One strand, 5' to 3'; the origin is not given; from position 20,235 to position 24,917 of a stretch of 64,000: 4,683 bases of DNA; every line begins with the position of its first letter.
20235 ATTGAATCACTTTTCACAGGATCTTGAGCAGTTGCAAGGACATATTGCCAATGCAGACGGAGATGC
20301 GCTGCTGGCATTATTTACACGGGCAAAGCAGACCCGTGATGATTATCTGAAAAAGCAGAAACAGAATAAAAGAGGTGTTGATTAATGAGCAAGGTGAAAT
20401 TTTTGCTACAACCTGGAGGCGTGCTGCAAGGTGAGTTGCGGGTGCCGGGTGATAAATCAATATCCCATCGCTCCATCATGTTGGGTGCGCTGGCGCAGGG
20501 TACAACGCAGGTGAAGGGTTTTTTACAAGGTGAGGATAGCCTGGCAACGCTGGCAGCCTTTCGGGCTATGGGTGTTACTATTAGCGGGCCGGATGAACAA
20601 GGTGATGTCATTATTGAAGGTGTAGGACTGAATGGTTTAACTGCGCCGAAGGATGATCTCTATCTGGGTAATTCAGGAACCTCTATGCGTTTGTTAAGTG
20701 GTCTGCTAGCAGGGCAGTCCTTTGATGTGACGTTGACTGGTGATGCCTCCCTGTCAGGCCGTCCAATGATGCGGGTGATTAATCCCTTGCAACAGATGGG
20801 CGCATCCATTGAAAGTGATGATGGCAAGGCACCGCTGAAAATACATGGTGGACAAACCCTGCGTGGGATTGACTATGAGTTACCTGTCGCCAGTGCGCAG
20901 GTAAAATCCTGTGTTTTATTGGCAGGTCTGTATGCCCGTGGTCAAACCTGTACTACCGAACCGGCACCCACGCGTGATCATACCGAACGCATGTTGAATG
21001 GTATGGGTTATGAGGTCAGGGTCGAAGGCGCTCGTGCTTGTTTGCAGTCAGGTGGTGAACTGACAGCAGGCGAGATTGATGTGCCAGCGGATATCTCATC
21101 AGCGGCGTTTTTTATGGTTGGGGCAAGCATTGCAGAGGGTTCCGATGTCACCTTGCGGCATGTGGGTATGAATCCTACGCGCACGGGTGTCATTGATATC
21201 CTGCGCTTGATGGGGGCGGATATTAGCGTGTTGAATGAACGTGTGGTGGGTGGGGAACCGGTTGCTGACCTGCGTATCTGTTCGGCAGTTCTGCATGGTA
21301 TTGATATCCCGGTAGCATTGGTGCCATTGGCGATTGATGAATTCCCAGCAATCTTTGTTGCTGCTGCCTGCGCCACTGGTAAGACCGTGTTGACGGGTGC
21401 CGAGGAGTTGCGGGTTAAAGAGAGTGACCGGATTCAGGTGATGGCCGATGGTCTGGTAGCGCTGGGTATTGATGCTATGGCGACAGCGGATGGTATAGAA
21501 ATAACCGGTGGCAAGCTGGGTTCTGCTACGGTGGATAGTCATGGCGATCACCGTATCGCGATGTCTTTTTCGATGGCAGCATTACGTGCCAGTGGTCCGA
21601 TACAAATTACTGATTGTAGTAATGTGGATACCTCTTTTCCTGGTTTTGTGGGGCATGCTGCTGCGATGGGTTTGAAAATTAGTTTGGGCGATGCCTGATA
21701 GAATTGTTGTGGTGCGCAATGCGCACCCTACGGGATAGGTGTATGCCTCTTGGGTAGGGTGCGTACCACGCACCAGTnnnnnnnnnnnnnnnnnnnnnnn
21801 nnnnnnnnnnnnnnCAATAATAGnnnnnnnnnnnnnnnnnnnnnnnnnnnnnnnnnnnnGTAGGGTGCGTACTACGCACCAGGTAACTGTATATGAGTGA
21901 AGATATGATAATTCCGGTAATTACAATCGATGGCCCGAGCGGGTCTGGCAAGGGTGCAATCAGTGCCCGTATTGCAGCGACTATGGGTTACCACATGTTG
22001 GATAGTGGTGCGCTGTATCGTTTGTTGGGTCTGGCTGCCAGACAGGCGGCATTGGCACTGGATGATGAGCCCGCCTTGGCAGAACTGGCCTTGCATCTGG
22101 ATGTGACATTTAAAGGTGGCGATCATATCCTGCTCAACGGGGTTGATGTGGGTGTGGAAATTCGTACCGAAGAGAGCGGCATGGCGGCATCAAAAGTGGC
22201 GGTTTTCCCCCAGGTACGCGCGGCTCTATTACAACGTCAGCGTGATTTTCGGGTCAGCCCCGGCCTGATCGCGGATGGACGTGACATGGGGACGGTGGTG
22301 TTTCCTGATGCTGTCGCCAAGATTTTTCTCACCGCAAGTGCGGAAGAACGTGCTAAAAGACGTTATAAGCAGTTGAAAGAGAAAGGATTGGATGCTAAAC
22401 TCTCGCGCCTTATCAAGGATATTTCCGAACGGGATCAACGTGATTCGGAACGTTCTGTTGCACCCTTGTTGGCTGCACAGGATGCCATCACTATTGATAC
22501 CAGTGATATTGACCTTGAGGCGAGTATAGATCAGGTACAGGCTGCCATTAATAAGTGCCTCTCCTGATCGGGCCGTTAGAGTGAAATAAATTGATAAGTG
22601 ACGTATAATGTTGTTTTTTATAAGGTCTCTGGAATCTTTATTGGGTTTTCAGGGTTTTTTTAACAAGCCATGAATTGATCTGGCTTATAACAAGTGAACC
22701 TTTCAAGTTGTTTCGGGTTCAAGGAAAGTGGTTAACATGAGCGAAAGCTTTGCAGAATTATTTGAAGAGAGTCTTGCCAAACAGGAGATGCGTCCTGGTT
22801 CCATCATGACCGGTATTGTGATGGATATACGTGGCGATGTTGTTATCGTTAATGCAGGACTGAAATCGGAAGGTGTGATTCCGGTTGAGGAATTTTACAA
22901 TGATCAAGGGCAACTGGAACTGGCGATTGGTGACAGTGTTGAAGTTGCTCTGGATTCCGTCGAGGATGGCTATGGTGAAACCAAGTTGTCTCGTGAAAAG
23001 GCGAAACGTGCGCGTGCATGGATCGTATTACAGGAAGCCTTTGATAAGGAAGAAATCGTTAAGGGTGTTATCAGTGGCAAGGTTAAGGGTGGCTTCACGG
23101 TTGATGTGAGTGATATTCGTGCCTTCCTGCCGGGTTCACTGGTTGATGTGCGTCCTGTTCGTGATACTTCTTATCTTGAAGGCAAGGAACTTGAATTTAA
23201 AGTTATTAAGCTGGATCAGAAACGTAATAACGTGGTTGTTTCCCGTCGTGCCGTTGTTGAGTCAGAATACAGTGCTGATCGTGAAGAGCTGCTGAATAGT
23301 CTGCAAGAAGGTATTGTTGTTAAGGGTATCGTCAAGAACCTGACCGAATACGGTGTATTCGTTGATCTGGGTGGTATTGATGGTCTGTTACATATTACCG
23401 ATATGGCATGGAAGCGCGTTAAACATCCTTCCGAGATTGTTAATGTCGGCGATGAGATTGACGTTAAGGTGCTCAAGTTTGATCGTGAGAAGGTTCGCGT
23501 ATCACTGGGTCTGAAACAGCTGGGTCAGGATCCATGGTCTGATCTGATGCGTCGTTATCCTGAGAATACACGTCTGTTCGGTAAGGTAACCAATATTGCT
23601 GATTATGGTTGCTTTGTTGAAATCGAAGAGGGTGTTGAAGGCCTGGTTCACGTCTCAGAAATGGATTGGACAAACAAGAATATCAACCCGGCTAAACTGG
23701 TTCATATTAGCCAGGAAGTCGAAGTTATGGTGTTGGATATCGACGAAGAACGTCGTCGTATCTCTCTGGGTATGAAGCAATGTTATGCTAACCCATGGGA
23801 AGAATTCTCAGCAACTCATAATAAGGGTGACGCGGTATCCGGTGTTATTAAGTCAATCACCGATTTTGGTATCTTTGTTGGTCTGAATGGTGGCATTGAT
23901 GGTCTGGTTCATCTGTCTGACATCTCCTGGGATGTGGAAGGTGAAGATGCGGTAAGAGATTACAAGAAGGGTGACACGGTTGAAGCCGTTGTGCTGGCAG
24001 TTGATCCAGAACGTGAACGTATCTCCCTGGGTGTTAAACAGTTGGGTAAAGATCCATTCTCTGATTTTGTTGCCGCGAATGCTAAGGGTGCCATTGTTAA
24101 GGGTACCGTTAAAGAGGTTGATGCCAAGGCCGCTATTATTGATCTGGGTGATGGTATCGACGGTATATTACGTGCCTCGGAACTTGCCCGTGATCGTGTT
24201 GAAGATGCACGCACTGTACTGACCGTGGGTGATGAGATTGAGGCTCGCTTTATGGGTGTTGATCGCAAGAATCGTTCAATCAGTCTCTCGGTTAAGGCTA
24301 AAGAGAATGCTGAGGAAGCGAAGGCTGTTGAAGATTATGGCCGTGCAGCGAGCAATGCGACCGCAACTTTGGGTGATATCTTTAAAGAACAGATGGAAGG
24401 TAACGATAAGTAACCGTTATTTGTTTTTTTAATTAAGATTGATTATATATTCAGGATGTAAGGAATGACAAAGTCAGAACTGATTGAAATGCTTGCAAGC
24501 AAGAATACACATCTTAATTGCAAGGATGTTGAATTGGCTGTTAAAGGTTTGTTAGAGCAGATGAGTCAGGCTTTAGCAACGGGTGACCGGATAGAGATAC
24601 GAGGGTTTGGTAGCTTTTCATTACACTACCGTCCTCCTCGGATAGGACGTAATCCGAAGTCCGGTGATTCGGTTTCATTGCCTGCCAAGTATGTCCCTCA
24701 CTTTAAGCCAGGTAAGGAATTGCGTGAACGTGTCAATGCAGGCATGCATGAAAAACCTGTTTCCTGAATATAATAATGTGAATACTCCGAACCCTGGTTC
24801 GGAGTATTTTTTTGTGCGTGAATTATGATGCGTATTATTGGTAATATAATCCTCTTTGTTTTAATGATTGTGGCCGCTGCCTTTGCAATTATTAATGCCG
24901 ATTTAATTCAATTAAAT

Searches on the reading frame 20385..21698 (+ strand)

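Call 11: search_protein_families(library=ncbifam, proteins=[window:20385-21698:+])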
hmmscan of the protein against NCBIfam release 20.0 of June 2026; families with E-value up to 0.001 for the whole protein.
window:20385-21698:+ (437 aa): 6 families
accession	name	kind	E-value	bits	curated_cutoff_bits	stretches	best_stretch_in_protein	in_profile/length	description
NF011381.1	PRK14806.1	equivalog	7.9e-209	695.5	902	1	3-433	301-731/733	bifunctional prephenate dehydrogenase/3-phosphoshikimate 1-carboxyvinyltransferase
TIGR01356.1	aroA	equivalog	1.7e-122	409.2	287.25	1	16-429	1-413/415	3-phosphoshikimate 1-carboxyvinyltransferase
NF008816.0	PRK11860.1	equivalog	2.4e-54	184.5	943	1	14-423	15-430/662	bifunctional 3-phosphoshikimate 1-carboxyvinyltransferase/cytidylate kinase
NF006873.0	PRK09369.1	subfamily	4.8e-21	74.9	297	1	5-433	3-415/419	UDP-N-acetylglucosamine 1-carboxyvinyltransferase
TIGR01072.1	murA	equivalog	2.3e-20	72.8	392.7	1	9-432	7-414/416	UDP-N-acetylglucosamine 1-carboxyvinyltransferase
NF009470.0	PRK12830.1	equivalog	1.2e-12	47.3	552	1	5-433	3-413/417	UDP-N-acetylglucosamine 1-carboxyvinyltransferase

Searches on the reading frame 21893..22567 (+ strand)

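Call 11: search_protein_families(library=ncbifam, proteins=[window:21893-22567:+])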
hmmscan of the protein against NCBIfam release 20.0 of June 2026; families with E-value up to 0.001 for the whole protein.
window:21893-22567:+ (224 aa): 5 families
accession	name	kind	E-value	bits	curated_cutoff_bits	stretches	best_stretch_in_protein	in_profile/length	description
NF008816.0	PRK11860.1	equivalog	1.8e-88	297.3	943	1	6-220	442-655/662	bifunctional 3-phosphoshikimate 1-carboxyvinyltransferase/cytidylate kinase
TIGR00017.1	cmk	equivalog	1.1e-73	247.5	135.55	1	8-215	3-213/217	(d)CMP kinase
NF010004.0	PRK13477.1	equivalog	1.5e-60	205.1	524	1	8-218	286-502/514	bifunctional pantoate--beta-alanine ligase/(d)CMP kinase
NF007071.0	PRK09518.1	equivalog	5.8e-41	140.8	953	1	9-217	6-223/706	bifunctional cytidylate kinase/GTPase Der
TIGR02173.1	cyt_kin_arch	equivalog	4.2e-06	26.9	102.1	0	9-44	2-37/169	(d)CMP kinase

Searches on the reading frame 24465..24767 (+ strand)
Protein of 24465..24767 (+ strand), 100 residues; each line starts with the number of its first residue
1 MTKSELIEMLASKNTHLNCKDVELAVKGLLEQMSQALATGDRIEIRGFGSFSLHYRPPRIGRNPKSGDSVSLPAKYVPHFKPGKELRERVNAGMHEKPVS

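Call 10: find_encoding_contigs(protein=window:24465-24767:+, flank=10000, max_places=6)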
Protein window:24465-24767:+ (100 aa): no gene with exactly this product is on record in the collection.

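Call 33: search_protein_families(library=pfam, proteins=[window:24465-24767:+])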
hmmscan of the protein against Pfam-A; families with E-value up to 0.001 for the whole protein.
window:24465-24767:+ (100 aa): 2 families
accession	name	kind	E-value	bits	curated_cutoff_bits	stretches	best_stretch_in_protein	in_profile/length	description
PF00216.26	Bac_DNA_binding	-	1.8e-30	105.5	22.4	1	1-91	1-90/90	Bacterial DNA-binding protein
PF18291.6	HU-HIG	-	2.5e-07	31.2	26.2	1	10-93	40-121/125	HU domain fused to wHTH, Ig, or Glycine-rich motif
